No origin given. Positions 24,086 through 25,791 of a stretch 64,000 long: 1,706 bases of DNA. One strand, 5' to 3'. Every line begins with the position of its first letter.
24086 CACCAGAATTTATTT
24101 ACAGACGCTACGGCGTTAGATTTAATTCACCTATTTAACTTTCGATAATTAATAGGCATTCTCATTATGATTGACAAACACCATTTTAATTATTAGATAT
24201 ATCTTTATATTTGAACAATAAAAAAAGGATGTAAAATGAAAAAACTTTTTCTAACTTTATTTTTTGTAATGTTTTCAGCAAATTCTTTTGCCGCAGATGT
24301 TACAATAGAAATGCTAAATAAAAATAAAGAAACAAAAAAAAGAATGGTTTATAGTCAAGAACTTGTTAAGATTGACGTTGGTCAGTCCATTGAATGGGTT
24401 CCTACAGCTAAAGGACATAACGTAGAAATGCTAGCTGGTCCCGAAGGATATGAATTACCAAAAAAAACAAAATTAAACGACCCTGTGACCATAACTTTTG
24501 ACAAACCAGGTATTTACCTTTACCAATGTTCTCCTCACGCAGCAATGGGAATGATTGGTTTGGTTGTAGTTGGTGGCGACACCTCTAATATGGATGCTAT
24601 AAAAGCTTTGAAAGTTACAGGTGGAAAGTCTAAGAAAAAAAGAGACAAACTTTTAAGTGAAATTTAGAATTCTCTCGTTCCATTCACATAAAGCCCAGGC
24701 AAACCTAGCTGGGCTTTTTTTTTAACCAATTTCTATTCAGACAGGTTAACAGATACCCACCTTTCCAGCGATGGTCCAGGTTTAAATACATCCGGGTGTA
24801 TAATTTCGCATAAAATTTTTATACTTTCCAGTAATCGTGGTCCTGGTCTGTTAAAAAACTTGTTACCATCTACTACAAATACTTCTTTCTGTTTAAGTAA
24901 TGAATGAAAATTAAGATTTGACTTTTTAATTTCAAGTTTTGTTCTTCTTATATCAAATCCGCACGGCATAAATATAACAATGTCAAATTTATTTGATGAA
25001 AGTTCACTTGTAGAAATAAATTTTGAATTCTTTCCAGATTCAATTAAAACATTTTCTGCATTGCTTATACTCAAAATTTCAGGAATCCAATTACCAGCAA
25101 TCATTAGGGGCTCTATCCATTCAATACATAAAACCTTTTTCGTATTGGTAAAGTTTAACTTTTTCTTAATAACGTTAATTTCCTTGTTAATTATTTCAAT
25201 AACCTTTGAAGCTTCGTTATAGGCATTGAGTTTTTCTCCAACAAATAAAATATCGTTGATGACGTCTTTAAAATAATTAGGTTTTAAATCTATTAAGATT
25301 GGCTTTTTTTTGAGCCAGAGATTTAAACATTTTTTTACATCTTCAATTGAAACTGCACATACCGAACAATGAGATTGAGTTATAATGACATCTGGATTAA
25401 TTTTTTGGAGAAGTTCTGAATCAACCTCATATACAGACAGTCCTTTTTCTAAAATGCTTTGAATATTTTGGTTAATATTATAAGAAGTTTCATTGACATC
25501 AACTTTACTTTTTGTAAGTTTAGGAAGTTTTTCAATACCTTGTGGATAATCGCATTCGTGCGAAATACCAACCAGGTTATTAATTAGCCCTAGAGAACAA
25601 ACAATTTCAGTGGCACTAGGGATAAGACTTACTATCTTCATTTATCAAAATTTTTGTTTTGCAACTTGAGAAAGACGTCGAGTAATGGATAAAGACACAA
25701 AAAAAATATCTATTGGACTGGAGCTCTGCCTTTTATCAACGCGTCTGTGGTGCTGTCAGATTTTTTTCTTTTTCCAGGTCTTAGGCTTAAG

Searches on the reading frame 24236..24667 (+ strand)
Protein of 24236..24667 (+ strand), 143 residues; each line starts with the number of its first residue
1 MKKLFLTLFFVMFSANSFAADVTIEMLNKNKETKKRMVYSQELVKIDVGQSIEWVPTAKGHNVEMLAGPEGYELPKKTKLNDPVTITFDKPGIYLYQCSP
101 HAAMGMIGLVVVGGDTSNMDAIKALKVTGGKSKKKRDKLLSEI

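Call 4: search_protein_families(library=ncbifam, proteins=[window:24236-24667:+], max_evalue=0.01)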
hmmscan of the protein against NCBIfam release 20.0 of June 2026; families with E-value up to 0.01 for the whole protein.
window:24236-24667:+ (143 aa): 6 families
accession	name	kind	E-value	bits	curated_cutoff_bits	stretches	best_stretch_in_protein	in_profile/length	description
TIGR02375.1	pseudoazurin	equivalog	1e-28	99.4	109.85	1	26-143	1-116/116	pseudoazurin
TIGR03102.1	halo_cynanin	subfamily_domain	2e-09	37.5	93.8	1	36-112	36-114/115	halocyanin domain-containing protein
TIGR02657.1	amicyanin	equivalog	2e-08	34.5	110.2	1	36-112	5-82/83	amicyanin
TIGR02656.1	cyanin_plasto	equivalog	3.4e-08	33.8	87.85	1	34-112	9-98/99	plastocyanin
NF041692.1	Shig_StxB_2f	exception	0.005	17.1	201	1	1-30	1-30/87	Shiga toxin Stx2f subunit B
NF033660.0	Shiga_Stx2B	exception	0.0098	16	165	0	1-27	1-27/87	Shiga toxin Stx2 subunit B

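Call 5: search_protein_families(library=pfam, proteins=[window:24236-24667:+], max_evalue=1)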
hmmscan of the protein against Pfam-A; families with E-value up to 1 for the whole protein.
window:24236-24667:+ (143 aa): 3 families
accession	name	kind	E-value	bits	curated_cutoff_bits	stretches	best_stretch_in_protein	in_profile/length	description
PF00127.26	Copper-bind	-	4.9e-15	56.2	21.2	1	30-112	5-98/99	Copper binding proteins, plastocyanin/azurin family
PF23509.1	MSMEG_3727_PQQ-assoc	-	0.0045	16.9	27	1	84-118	104-140/152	MSMEG_3727, PQQ-associated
PF24559.1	UBA_RAD5A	-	0.027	14.4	27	1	111-127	12-28/45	DNA repair protein RAD5A UBA domain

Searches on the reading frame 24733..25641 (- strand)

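Call 10: search_protein_families(library=pfam, proteins=[window:24733-25641:-], max_evalue=0.00001)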
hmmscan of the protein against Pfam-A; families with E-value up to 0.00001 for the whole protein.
window:24733-25641:- (302 aa): 1 family
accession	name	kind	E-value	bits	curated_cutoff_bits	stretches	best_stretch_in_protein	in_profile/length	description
PF01497.23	Peripla_BP_2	-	4.8e-11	43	27.5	1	3-235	1-201/235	Periplasmic binding protein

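Call 18: search_protein_families(library=ncbifam, proteins=[window:24733-25641:-], max_evalue=0.00001)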
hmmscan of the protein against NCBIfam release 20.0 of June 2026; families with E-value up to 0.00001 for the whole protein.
window:24733-25641:- (302 aa): 2 families
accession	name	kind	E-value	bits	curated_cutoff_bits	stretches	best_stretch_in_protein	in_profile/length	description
TIGR04281.1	peripla_PGF_1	equivalog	5e-08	32.5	325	0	125-287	115-270/330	PGF-CTERM-anchored ABC transporter substrate-binding protein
NF002894.0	PRK03379.1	equivalog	1e-05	24.9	234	0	2-42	25-63/266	vitamin B12 ABC transporter substrate-binding protein BtuF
